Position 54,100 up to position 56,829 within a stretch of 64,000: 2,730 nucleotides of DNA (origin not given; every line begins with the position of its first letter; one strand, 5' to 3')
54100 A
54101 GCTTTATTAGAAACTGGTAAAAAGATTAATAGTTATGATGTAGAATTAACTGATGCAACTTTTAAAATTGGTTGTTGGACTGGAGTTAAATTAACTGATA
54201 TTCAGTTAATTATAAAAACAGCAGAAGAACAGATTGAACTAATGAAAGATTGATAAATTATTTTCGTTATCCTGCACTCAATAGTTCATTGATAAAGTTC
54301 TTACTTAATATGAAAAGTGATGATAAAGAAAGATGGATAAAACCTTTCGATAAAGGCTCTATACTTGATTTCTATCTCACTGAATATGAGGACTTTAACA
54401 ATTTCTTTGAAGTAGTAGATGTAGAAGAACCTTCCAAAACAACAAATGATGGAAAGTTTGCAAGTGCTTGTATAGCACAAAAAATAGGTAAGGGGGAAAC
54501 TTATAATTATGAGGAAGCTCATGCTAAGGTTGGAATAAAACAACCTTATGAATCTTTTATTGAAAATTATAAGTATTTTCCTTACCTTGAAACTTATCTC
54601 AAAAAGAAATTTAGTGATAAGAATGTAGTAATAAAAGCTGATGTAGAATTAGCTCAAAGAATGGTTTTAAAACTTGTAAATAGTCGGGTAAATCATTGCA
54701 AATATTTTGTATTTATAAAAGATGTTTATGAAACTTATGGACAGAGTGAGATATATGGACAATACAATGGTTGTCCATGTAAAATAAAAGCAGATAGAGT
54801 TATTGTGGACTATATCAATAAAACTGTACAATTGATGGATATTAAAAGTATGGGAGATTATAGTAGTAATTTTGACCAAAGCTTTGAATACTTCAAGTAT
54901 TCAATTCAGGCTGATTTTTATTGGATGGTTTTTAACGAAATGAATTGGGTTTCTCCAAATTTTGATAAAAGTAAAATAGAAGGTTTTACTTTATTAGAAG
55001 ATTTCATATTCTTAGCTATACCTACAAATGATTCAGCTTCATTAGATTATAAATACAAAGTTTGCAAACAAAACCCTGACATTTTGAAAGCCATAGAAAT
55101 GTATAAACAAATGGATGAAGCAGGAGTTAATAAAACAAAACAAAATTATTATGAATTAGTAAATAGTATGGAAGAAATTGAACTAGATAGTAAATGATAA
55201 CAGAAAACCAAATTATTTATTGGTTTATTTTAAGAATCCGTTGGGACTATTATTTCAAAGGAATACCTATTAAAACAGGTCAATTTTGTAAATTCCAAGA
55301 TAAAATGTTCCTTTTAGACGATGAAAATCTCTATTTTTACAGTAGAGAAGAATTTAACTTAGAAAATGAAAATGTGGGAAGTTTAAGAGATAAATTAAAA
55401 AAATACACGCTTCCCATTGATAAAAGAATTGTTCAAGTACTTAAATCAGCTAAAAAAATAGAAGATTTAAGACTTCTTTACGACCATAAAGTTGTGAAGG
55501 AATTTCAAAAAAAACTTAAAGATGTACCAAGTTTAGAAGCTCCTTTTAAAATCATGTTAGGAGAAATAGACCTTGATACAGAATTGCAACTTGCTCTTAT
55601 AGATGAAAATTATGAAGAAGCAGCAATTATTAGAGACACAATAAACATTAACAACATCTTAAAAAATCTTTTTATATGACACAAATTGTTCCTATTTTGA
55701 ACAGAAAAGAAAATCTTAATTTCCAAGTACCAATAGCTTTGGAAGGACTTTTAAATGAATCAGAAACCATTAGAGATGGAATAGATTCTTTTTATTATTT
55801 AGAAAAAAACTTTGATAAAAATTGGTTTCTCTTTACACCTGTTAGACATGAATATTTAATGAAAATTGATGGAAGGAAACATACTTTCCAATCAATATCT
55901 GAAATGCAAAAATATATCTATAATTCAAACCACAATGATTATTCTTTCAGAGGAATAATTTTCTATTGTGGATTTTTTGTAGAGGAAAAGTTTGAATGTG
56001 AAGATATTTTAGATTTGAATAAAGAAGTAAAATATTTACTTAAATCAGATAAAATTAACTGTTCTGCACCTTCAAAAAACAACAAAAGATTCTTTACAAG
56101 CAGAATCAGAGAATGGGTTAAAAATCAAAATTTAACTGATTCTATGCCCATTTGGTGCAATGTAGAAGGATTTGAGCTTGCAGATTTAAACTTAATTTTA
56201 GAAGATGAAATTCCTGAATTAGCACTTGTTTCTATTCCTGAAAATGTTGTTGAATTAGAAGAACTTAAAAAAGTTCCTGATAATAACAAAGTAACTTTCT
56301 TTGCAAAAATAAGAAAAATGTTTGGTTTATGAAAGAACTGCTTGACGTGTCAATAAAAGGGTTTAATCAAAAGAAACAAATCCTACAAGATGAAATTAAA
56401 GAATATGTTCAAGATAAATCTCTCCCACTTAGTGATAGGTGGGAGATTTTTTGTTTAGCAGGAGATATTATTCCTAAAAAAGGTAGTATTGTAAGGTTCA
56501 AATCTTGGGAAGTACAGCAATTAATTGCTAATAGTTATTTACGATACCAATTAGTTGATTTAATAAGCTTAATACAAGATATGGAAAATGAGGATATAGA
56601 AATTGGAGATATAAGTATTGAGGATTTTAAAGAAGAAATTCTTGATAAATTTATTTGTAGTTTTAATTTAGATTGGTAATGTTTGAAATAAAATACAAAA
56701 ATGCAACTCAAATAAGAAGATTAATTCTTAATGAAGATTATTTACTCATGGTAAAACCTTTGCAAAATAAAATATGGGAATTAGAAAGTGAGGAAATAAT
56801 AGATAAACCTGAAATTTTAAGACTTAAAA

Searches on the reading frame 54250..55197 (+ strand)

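Call 10: search_protein_families(library=phrogs, proteins=[window:54250-55197:+], max_evalue=0.001)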
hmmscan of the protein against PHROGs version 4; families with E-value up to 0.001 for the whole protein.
window:54250-55197:+ (315 aa): 1 family
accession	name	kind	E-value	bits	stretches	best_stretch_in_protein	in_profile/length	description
phrog_412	-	DNA, RNA and nucleotide metabolism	1.3e-12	48.7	1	30-259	184-351/440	exonuclease VIII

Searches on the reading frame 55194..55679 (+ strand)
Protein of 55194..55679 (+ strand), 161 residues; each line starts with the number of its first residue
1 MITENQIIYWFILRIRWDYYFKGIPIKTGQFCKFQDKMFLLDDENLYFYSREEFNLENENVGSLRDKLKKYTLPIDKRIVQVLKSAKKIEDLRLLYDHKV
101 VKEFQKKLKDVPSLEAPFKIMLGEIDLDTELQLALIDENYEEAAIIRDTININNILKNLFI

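Call 10: search_protein_families(library=phrogs, proteins=[window:55194-55679:+], max_evalue=0.001)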
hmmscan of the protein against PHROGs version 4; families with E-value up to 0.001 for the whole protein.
window:55194-55679:+ (161 aa): 0 families

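Call 34: search_protein_families(library=pfam, proteins=[window:55194-55679:+], max_evalue=0.05)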
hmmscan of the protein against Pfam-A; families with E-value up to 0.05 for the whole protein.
window:55194-55679:+ (161 aa): 3 families
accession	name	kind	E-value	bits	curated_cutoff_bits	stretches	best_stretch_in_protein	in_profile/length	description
PF02151.25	UVR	-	0.00095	19.3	21.5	1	128-151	8-31/36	UvrB/uvrC motif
PF24133.1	DUF7400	-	0.018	14.5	27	1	44-92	92-140/262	Domain of unknown function (DUF7400)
PF11544.13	Spc42p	-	0.039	14.3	25.6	0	51-73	18-40/75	Spindle pole body component Spc42p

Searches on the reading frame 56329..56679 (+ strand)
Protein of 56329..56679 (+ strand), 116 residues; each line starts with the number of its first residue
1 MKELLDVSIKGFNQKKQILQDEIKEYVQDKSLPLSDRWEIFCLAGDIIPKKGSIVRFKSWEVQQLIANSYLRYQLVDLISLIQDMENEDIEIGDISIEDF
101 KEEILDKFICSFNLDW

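Call 34: search_protein_families(library=pfam, proteins=[window:56329-56679:+], max_evalue=0.05)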
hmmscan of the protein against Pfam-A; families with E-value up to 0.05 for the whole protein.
window:56329-56679:+ (116 aa): 1 family
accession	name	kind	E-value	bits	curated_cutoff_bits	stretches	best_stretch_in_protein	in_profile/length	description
PF22885.1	DUF7020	-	3.7e-12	47.1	25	1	11-116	2-131/131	Domain of unknown function (DUF7020)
